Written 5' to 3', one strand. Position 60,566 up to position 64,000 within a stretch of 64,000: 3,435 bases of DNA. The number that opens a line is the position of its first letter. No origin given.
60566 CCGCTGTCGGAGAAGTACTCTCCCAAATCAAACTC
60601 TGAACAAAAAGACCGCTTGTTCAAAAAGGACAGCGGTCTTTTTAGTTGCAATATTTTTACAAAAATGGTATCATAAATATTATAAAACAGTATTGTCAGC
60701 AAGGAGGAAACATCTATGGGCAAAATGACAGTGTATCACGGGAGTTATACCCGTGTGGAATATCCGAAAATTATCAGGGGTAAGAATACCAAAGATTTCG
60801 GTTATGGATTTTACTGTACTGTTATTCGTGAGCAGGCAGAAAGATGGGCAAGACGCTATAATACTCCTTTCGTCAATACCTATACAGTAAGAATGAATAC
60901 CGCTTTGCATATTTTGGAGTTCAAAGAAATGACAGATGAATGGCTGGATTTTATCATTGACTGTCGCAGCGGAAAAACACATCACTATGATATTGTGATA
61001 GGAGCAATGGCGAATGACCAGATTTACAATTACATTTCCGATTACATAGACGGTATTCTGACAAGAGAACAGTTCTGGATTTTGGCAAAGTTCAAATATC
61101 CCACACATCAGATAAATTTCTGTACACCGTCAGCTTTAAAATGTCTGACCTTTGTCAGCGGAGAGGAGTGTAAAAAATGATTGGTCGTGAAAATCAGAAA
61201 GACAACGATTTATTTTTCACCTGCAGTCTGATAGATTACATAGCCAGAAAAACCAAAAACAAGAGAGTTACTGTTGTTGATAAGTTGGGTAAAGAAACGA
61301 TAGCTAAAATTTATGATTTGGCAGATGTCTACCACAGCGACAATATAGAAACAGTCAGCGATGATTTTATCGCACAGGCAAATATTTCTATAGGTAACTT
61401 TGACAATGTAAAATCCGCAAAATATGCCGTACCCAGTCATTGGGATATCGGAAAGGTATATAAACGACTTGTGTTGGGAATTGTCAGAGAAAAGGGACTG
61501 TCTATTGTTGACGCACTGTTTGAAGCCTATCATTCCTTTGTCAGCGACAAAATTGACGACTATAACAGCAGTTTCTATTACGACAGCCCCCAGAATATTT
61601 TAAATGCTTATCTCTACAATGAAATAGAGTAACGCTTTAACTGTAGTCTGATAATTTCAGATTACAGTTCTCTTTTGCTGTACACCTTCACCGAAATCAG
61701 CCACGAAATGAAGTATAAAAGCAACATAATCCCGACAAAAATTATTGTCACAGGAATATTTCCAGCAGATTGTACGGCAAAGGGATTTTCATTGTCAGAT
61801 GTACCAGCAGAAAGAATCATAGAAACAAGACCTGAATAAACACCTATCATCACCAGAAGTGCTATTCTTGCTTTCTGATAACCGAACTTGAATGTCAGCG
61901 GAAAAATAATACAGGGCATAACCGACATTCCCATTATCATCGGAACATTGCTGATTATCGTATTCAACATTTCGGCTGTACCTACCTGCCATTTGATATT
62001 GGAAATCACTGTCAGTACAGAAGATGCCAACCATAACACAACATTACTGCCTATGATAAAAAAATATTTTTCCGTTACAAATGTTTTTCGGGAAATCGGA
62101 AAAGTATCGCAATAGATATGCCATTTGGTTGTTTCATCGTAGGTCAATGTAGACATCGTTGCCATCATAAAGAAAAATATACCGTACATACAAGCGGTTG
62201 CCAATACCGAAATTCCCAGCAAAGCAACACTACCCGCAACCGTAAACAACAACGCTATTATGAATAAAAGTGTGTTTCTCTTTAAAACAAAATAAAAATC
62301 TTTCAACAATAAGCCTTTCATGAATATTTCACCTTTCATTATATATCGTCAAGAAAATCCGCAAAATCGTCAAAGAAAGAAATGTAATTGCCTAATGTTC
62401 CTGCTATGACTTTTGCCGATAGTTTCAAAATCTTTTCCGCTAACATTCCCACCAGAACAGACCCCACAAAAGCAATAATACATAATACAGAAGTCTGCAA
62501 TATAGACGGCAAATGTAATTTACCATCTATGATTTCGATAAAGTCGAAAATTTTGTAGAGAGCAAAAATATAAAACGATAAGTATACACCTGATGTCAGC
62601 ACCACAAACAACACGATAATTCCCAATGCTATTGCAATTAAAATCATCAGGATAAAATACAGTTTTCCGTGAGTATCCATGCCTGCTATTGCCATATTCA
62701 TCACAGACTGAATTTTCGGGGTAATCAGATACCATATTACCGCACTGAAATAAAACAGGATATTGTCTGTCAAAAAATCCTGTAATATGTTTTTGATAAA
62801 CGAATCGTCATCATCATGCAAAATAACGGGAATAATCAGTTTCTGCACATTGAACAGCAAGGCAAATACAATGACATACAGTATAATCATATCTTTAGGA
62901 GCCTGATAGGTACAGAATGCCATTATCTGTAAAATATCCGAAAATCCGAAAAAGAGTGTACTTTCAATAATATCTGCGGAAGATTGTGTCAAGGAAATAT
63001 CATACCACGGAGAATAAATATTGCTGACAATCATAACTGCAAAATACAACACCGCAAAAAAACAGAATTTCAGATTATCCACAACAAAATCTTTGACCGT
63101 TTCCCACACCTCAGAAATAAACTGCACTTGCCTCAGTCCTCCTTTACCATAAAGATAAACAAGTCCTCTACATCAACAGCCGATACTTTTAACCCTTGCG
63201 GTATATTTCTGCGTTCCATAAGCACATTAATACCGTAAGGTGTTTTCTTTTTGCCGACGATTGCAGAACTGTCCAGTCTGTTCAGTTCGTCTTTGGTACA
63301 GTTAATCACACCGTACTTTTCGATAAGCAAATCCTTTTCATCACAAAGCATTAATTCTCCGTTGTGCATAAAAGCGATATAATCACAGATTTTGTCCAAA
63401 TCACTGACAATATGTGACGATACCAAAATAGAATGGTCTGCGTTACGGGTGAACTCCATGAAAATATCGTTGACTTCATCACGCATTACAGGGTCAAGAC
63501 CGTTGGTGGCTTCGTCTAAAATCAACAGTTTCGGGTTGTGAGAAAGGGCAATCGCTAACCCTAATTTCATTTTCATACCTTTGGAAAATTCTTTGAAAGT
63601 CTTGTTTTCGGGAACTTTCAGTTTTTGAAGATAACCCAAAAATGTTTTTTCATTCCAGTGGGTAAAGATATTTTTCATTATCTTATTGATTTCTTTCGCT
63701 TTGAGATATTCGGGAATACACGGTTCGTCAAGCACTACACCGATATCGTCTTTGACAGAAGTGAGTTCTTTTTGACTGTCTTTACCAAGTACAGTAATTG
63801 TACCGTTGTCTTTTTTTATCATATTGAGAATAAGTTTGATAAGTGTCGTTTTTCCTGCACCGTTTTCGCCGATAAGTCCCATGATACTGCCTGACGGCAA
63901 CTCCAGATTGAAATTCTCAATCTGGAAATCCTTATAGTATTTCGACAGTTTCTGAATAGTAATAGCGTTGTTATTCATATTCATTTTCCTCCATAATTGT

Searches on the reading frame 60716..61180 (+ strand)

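Call 45: search_protein_families(library=pfam, proteins=[window:60716-61180:+], max_evalue=0.00001)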
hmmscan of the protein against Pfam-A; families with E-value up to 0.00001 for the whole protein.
window:60716-61180:+ (154 aa): 1 family
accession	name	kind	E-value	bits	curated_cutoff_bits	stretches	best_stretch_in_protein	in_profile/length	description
PF13151.12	DUF3990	-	2.8e-50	170.4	32.2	1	4-146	1-152/152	Protein of unknown function (DUF3990)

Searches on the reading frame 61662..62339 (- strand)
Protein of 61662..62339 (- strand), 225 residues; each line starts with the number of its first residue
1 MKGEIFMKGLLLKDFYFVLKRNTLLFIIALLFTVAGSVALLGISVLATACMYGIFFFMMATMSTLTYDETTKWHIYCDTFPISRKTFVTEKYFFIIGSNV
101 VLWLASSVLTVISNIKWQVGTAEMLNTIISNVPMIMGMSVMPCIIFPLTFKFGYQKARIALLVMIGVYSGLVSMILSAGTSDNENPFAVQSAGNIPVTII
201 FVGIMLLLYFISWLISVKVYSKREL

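Call 45: search_protein_families(library=pfam, proteins=[window:61662-62339:-], max_evalue=0.00001)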
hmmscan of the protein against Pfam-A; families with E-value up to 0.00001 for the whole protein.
window:61662-62339:- (225 aa): 1 family
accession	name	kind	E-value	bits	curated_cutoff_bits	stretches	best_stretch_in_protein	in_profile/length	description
PF13346.12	ABC2_membrane_5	-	1.1e-32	113.7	25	1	9-220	1-204/205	ABC-2 family transporter protein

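Call 87: find_encoding_contigs(protein=window:61662-62339:-, flank=10000, max_places=4)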
Protein window:61662-62339:- (225 aa): 3 contigs read that carry it; 1 place shown.
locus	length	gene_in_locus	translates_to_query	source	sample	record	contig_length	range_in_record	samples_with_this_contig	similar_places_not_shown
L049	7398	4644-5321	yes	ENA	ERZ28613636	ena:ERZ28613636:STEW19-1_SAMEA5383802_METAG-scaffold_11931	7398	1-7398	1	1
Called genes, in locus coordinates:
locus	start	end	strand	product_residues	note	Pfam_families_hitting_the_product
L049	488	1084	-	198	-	PF21982:RecX_HTH1, PF02631:RecX_HTH2, PF21981:RecX_HTH3 (weak)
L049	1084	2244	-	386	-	PF00154:RecA_N, PF08423:Rad51, PF06745:ATPase, PF13479:AAA_24 (weak), PF27531:MT3502_N (weak), PF21096:RecA_C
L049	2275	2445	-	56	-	-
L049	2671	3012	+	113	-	PF00392:GntR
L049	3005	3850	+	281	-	PF00005:ABC_tran, PF13401:AAA_22 (faint), PF13304:AAA_21 (weak)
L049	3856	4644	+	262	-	-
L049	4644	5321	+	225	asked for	PF13346:ABC2_membrane_5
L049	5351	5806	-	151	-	-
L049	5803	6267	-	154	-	PF13151:DUF3990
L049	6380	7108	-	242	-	PF02146:SIR2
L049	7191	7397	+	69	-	?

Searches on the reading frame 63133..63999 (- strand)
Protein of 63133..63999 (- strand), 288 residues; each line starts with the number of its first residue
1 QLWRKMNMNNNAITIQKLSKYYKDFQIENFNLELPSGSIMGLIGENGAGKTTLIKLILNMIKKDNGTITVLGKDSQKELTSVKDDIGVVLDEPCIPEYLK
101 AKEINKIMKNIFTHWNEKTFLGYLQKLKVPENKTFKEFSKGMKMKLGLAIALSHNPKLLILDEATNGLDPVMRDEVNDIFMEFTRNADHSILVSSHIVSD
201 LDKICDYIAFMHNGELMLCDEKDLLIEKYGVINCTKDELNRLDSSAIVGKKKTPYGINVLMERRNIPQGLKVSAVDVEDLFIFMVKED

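Call 45: search_protein_families(library=pfam, proteins=[window:63133-63999:-], max_evalue=0.00001)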
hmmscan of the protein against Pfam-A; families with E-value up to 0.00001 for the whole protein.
window:63133-63999:- (288 aa): 3 families
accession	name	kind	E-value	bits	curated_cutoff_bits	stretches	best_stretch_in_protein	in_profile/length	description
PF00005.33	ABC_tran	-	2.6e-28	99.8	25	1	28-166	2-137/137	ABC transporter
PF13304.12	AAA_21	-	2.1e-12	48.2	27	1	135-196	235-298/304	AAA domain, putative AbiEii toxin, Type IV TA system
PF13401.12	AAA_22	-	5.9e-06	27.1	27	0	38-176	6-104/130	AAA domain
